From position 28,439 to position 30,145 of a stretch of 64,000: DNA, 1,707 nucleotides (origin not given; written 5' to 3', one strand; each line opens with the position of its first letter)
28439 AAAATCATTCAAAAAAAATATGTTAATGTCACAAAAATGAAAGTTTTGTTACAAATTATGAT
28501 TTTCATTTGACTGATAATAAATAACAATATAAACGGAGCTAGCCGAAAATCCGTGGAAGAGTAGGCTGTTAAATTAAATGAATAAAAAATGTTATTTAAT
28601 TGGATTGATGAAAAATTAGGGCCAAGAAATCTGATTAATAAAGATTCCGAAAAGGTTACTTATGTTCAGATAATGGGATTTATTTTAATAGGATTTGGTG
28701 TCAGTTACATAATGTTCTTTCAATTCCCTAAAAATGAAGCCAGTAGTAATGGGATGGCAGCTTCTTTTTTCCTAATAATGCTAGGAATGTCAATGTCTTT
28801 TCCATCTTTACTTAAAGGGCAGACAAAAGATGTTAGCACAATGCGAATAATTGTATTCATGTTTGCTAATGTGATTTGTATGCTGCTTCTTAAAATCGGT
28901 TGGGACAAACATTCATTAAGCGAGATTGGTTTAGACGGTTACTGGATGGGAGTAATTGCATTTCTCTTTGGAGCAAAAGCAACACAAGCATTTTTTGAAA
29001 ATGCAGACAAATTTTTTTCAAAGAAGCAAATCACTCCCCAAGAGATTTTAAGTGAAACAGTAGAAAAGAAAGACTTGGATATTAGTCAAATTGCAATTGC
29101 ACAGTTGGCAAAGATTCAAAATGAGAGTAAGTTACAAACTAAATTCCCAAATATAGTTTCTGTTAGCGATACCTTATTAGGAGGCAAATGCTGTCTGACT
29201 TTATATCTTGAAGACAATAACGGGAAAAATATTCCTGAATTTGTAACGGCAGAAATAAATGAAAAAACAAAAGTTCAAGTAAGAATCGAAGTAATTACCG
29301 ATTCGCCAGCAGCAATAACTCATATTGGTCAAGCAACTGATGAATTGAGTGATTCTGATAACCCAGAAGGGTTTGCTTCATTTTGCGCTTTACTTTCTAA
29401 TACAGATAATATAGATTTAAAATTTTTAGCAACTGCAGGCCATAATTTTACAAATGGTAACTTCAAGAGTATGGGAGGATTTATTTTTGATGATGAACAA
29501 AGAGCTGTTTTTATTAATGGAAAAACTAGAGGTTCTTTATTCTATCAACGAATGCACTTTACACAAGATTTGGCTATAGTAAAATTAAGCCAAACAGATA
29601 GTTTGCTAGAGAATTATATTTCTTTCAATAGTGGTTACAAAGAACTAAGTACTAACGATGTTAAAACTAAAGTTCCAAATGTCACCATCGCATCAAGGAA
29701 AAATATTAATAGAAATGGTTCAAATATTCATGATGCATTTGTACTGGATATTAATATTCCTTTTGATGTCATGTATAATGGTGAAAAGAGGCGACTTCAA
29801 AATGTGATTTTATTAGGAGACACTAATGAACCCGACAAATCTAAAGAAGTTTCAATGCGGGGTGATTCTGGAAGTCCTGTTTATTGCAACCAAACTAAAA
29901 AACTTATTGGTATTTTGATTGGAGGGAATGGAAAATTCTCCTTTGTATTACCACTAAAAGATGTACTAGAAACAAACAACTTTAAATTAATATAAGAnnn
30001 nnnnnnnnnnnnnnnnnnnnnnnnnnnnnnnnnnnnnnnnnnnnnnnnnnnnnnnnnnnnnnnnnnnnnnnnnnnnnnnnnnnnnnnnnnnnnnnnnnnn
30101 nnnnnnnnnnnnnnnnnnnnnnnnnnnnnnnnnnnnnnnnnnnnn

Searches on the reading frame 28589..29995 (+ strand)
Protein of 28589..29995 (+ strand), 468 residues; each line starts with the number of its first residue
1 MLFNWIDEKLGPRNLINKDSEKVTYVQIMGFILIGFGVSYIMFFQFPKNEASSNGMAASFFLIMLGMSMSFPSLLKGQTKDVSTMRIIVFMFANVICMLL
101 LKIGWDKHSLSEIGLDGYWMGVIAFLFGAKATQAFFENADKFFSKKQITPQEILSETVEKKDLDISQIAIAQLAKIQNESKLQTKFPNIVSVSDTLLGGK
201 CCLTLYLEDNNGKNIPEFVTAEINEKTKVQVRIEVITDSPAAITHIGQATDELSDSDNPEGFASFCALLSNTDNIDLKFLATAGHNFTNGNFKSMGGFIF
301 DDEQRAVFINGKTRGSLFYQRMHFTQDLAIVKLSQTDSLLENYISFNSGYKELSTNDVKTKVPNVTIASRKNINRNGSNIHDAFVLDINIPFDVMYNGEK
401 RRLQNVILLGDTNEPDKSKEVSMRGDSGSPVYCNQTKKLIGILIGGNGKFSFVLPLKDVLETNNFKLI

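Call 3: search_protein_families(library=pfam, proteins=[window:28589-29995:+], max_evalue=0.1)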
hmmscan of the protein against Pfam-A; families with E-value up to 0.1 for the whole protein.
window:28589-29995:+ (468 aa): 2 families
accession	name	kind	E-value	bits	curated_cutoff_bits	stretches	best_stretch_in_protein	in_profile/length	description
PF00089.32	Trypsin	-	0.00049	20.4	20.6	1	279-448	36-200/220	Trypsin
PF13346.12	ABC2_membrane_5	-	0.061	13.3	25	1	25-122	86-183/205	ABC-2 family transporter protein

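Call 4: search_protein_families(library=padloc, proteins=[window:28589-29995:+], max_evalue=0.1)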
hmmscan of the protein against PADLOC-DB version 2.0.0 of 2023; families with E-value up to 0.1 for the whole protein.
window:28589-29995:+ (468 aa): 1 family
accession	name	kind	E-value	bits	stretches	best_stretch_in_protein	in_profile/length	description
PDLC04593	PDC-M35A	-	0.0054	14.5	1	423-446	158-181/216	-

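Call 10: search_protein_families(library=ncbifam, proteins=[window:28589-29995:+], max_evalue=0.1)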
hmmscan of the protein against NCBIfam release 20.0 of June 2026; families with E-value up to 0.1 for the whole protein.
window:28589-29995:+ (468 aa): 1 family
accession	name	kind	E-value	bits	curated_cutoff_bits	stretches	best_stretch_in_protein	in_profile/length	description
TIGR02261.1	benz_CoA_red_D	equivalog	0.023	13.9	312.85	1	248-297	146-199/262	benzoyl-CoA reductase subunit D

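Call 38: search_solved_structures(query=window:28589-29995:+, max_evalue=1, show_alignments=2)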
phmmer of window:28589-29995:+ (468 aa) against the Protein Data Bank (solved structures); distinct sequences matched with E-value up to 1: 0.

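Call 39: search_protein_families(library=phrogs, proteins=[window:28589-29995:+], max_evalue=0.01)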
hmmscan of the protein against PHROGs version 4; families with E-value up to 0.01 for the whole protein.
window:28589-29995:+ (468 aa): 0 families

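Call 67: find_homologous_proteins(query=window:28589-29995:+)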
Query window:28589-29995:+ (468 aa): 179 proteins with E <= 0.001 among 5796 candidates; the best 120 are listed.
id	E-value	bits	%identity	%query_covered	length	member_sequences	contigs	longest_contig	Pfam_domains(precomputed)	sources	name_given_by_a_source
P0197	0.0e+0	1042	100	100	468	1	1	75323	-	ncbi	ncbi:MAG: hypothetical protein ABI723_15490 [Bacteroidia bacterium]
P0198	6.7e-223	758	76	97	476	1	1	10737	-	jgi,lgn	-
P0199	4.5e-210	716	71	97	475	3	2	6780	-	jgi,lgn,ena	jgi:hypothetical protein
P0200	7.2e-206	702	69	98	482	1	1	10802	-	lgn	-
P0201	1.0e-198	679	66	97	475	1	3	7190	-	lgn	-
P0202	8.8e-188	643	63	99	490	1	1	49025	-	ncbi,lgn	-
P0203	5.4e-186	637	64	97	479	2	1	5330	-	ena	-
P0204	1.7e-178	612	62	98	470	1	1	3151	-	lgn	-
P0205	4.0e-178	611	62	98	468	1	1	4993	-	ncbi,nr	ncbi:MAG: hypothetical protein JHC39_10455 [Lentimicrobium sp.]|nr:hypothetical protein [Lentimicrob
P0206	3.0e-176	605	61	97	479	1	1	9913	-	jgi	-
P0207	1.1e-173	596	59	97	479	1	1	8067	-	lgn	-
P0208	2.1e-152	526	56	91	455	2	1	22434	-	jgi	jgi:hypothetical protein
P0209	2.5e-131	457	50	99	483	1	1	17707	-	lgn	-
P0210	1.3e-130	454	48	97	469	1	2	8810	-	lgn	-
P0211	1.6e-130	454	49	97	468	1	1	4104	-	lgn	-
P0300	1.2e-77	280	39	97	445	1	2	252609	-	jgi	jgi:hypothetical protein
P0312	5.5e-75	271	35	97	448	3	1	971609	-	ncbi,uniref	ncbi:hypothetical protein ACTJKN_07005 [Pedobacter sp. 22163]|uniref:hypothetical protein n=1 Tax=Pe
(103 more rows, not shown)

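Call 69: find_encoding_contigs(protein=P0312, flank=7000, max_places=2)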
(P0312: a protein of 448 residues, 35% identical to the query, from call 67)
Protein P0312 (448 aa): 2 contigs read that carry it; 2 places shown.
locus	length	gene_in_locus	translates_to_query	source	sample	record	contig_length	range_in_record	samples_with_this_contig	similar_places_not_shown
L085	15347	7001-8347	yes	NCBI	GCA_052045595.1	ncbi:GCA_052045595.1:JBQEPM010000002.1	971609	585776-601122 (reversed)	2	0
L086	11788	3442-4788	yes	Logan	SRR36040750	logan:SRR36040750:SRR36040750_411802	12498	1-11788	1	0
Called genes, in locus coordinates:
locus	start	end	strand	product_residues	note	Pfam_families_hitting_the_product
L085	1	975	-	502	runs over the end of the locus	PF00817:IMS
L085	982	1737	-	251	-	-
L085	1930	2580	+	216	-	PF13532:2OG-FeII_Oxy_2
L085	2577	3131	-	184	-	PF00657:Lipase_GDSL, PF13472:Lipase_GDSL_2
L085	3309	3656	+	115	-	-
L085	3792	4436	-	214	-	-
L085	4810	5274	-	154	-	PF04542:Sigma70_r2, PF08281:Sigma70_r4_2 (faint)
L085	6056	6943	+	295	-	PF05572:Peptidase_M43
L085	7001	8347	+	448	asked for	-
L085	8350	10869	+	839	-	-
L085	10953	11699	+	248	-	PF05057:DUF676 (weak)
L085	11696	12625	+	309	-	-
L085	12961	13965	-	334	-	PF03435:Sacchrp_dh_NADP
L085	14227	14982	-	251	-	PF00106:adh_short, PF08659:KR, PF23441:SDR (weak), PF01370:Epimerase (weak), PF13561:adh_short_C2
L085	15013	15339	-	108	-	-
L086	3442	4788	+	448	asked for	-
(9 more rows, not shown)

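Call 70: find_encoding_contigs(protein=P0300, flank=7000, max_places=2)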
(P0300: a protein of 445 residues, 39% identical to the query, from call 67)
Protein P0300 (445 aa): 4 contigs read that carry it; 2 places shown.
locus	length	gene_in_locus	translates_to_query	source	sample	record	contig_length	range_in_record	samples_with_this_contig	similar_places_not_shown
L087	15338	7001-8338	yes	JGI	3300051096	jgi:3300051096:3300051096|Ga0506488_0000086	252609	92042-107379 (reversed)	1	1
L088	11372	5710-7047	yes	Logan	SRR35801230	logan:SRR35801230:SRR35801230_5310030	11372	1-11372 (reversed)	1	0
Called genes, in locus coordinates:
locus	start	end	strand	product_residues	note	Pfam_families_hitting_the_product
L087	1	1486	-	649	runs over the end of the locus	PF00012:HSP70, PF06723:MreB_Mbl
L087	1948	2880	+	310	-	PF00112:Peptidase_C1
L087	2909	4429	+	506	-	-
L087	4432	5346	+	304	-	-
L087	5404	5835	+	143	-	PF18925:DUF5675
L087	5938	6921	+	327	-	-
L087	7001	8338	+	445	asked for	-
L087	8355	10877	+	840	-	-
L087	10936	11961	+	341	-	PF05990:DUF900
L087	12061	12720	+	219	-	PF13376:OmdA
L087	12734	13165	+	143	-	PF00165:HTH_AraC, PF12833:HTH_18, PF00165:HTH_AraC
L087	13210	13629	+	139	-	PF00903:Glyoxalase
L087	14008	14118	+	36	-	-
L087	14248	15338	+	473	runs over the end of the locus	PF14356:DUF4403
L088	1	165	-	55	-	?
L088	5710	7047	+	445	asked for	-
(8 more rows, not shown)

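Call 80: predict_structure(alignment_id=A4)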
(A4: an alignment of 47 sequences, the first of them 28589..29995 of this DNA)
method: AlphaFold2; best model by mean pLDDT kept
length: 468 residues; sequences in the alignment: 47
mean_pLDDT: 81.7   pTM: 0.63
mean pLDDT of the five models: 81.7, 80.5, 79.4, 79.2, 78.9
residues with pLDDT >= 90: 214; 70-90: 163; 50-70: 54; < 50: 37
segments of 3 or more residues with pLDDT < 50: 1-4, 10-14, 140-161
pLDDT, mean of each block of 10 residues (from residue 1): 47 48 77 92 78 87 89 66 70 82 80 75 73 60 41 40 79 95 94 91 94 93 89 93 66 75 79 90 89 91 88 91 94 79 69 93 91 76 95 92 96 94 87 92 94 94 91
secondary structure, 60 per line:
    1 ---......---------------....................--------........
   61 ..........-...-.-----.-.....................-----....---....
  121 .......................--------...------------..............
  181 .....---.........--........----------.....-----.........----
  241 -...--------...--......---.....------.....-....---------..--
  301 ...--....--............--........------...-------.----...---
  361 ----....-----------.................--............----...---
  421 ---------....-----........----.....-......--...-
elements in order: H4-9 H25-44 H53-70 H84-104 H110-113 H117-143 H167-185 E189-197 E200-207 E218-222 E228-236 E242-244 E253-255 E258-263 E267-271 E278-282 H284-287 E306-309 E312-323 E326-333 E365-368 E380-396 E399-410 E430-433 E439-446 E451-455 H457-462 E465-467

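Call 83: fold_search(model_id=the predicted structure, library=pdb)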
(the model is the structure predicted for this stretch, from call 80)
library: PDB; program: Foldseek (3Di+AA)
matches with E <= 10: 242; with E <= 0.001: 12
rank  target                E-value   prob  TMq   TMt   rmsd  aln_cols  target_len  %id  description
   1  5zvj                  1.2e-05  1.00  0.25  0.37   8.8       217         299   13  Crystal structure of HtrA1 from Mycobacterium tuberculosis (released 2018-09-05)
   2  1cqq                  1.4e-05  1.00  0.26  0.60   6.5       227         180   14  TYPE 2 RHINOVIRUS 3C PROTEASE WITH AG7088 INHIBITOR (released 1999-09-20)
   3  9u5q_A                2.2e-05  1.00  0.26  0.61   6.2       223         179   14  HRV14 3C in complex with single chain antibody YDF and cloverleafRNA-conformation1 (released 2026-03-25)
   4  9dcf_A                4.8e-05  1.00  0.23  0.52   7.6       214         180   12  Structure of Coxsackievirus B3 cloverleaf RNA in complex with 3Cpro dimer (released 2025-03-26)
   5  5dp6_D                7.1e-05  1.00  0.25  0.56   7.0       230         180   13  Crystal Structure of EV71 3C Proteinase in complex with compound 7 (released 2016-03-30)
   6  9fsb_A                1.0e-04  1.00  0.26  0.58   5.7       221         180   13  Coxsackievirus B3 3C protease in P121 spacegroup (released 2024-08-14)
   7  5gsw_A                1.2e-04  1.00  0.25  0.57   7.1       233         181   13  Crystal structure of EV71 3C in complex with N69S 1.8k (released 2017-05-31)
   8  9d9o_A                1.6e-04  1.00  0.27  0.61   5.0       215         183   11  Crystal structure of CVB3 replication-linked RNA stem-loop D in complex with 3C protein (released 2025-10-01)
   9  5jdu_D                2.9e-04  1.00  0.27  0.46   7.6       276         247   12  Crystal structure for human thrombin mutant D189A (released 2016-07-13)
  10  2zdv_H                3.8e-04  1.00  0.26  0.44   9.8       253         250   14  Exploring Thrombin S1 pocket (released 2008-10-28)
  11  5pae_B                7.1e-04  0.99  0.24  0.41   8.1       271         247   12  Crystal Structure of Factor VIIa in complex with (2S)-2-hydroxy-N-[[3-[5-hydroxy-4-(1H-pyrrolo[3,2-c]pyridin-2-yl)pyra (released 2017-06-21)
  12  2thf_B                8.9e-04  0.99  0.25  0.41  10.6       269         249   12  STRUCTURE OF HUMAN ALPHA-THROMBIN Y225F MUTANT BOUND TO D-PHE-PRO-ARG-CHLOROMETHYLKETONE (released 1999-03-07)
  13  3jz2_B                1.4e-03  0.99  0.26  0.45  14.1       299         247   13  Crystal structure of human thrombin mutant N143P in E* form (released 2009-10-20)
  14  4j1y_B                1.5e-03  0.95  0.24  0.30  18.8       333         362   10  The X-ray crystal structure of human complement protease C1s zymogen (released 2013-04-24)
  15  1xmn_H                2.2e-03  0.98  0.24  0.40  11.1       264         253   13  Crystal structure of thrombin bound to heparin (released 2004-11-23)
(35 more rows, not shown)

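Call 101: find_related_loci(query=A4, collection=viral_contigs, flank=10000)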
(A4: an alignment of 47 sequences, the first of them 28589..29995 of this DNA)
Query A4 (468 aa) in viral_contigs; peptide patterns used: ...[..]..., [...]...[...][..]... (x = any residue, [..] = any of these).
98 stretches matched a pattern, but none encodes a relative of the query by tblastn (E <= 1e-3).

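Call 103: search_protein_families(library=pfam, proteins=[L087:5938-6921:+, L085:11696-12625:+], max_evalue=0.001)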
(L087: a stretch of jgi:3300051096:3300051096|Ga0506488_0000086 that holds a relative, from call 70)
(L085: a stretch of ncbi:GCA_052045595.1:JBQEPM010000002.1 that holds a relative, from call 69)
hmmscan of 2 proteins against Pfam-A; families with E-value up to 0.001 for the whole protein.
L087:5938-6921:+ (327 aa): 0 families

L085:11696-12625:+ (309 aa): 0 families
